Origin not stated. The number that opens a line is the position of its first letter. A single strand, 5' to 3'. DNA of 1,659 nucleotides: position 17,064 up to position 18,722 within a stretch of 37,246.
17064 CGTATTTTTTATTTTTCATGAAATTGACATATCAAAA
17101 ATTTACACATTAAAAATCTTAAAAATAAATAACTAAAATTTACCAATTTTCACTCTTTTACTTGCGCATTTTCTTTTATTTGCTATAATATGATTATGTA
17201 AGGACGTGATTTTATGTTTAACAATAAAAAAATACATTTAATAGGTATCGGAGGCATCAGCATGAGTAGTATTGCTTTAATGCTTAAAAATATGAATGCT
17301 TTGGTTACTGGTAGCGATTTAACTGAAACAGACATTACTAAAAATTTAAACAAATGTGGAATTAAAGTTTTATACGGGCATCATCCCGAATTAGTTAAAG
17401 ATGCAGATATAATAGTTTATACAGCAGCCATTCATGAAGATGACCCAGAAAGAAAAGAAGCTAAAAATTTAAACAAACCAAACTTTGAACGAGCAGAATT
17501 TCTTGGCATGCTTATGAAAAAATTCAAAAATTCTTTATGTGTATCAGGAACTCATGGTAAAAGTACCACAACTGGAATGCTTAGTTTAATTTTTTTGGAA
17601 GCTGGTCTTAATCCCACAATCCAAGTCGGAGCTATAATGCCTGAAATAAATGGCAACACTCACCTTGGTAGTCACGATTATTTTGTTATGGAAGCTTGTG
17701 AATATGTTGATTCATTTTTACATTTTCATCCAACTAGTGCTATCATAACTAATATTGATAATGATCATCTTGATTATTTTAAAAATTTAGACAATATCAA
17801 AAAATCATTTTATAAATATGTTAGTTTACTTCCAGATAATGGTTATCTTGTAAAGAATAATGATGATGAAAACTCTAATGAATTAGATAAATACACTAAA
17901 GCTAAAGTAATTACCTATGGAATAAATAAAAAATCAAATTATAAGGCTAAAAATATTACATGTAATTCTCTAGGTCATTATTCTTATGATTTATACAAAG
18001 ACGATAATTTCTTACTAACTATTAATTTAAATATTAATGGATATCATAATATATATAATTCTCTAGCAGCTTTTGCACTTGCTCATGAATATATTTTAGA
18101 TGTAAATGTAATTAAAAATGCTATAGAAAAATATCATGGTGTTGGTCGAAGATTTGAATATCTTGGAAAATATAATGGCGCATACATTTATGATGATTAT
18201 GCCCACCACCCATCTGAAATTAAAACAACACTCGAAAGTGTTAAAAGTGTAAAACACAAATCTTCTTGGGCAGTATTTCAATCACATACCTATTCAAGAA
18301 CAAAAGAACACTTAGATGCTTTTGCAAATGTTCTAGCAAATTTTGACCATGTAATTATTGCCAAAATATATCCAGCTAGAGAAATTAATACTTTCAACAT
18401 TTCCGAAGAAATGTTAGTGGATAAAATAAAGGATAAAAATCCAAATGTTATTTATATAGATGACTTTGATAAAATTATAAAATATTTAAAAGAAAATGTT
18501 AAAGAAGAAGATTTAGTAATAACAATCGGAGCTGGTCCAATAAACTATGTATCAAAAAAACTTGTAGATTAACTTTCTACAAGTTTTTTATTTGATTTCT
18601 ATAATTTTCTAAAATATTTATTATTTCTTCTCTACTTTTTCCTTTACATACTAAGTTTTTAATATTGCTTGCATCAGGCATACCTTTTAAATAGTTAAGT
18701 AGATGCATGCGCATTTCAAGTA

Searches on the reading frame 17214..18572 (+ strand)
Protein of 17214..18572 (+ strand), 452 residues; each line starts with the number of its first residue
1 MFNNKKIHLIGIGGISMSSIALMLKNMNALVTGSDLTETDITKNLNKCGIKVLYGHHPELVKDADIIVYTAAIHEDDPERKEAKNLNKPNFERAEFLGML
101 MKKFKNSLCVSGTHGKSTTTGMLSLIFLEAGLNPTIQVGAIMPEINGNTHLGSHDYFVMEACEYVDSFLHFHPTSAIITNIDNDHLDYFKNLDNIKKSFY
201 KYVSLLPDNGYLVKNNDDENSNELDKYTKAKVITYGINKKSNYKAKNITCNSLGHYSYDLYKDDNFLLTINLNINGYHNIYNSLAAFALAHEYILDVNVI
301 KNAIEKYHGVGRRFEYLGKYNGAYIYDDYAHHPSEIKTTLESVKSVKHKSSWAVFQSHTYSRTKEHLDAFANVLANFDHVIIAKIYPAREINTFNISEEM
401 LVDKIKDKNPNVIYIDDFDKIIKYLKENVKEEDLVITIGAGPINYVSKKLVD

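Call 51: search_protein_families(library=ncbifam, max_evalue=1e-10, proteins=[window:17214-18572:+])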
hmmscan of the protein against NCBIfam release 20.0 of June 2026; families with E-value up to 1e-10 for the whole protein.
window:17214-18572:+ (452 aa): 17 families
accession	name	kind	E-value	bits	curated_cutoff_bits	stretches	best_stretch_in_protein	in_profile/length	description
TIGR01082.1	murC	equivalog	6.5e-136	454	335.1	1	6-450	1-448/449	UDP-N-acetylmuramate--L-alanine ligase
NF011171.0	PRK14573.1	equivalog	1.9e-77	260.9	1015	1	3-452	3-446/809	bifunctional UDP-N-acetylmuramate--L-alanine ligase/D-alanine--D-alanine ligase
TIGR01081.1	mpl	equivalog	4.4e-56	190.8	388.7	1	6-452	1-445/448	UDP-N-acetylmuramate:L-alanyl-gamma-D-glutamyl-meso-diaminopimelate ligase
NF053645.1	pMurC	equivalog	8.2e-45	153.4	560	2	239-447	284-490/492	pseudomurein biosynthesis peptide ligase pMurC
NF001126.0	PRK00139.1-4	equivalog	2.4e-34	118.7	373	1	175-445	196-462/486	UDP-N-acetylmuramoyl-L-alanyl-D-glutamate--2,6-diaminopimelate ligase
TIGR01087.1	murD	equivalog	4.7e-32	111.6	211.95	1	6-348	1-340/441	UDP-N-acetylmuramoyl-L-alanine--D-glutamate ligase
NF053648.1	pMurE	equivalog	9.2e-30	103.8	600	1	172-443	189-454/464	pseudomurein biosynthesis peptide ligase pMurE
NF053646.1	pMurD1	equivalog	2.9e-28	98.7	610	1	176-444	188-445/465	pseudomurein biosynthesis peptide ligase pMurD1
TIGR01085.1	murE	subfamily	7.2e-27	94.4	257.3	1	175-446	180-452/472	UDP-N-acetylmuramyl-tripeptide synthetase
NF001124.0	PRK00139.1-2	equivalog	3.8e-26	91.9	476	1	175-441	201-468/500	UDP-N-acetylmuramoyl-L-alanyl-D-glutamate--2,6-diaminopimelate ligase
TIGR01143.1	murF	subfamily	1.8e-21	76.6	288.6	1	171-436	148-402/418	UDP-N-acetylmuramoyl-tripeptide--D-alanyl-D-alanine ligase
NF008896.0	PRK11929.1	equivalog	6e-21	74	1023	1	175-355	204-391/965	bifunctional UDP-N-acetylmuramoyl-L-alanyl-D-glutamate--2,6-diaminopimelate ligase MurE/UDP-N-acetylmuramoyl-tripeptide--D-alanyl-D-alanine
TIGR02068.2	cya_phycin_syn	equivalog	3.3e-16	58.5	850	1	176-438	568-847/862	cyanophycin synthetase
NF010628.0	PRK14022.1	equivalog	3.8e-16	58.9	536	1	176-441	204-456/483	UDP-N-acetylmuramoyl-L-alanyl-D-glutamate--L-lysine ligase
NF001123.0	PRK00139.1-1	equivalog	1e-15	57.4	586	1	175-445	199-469/493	UDP-N-acetylmuramoyl-L-alanyl-D-glutamate--2,6-diaminopimelate ligase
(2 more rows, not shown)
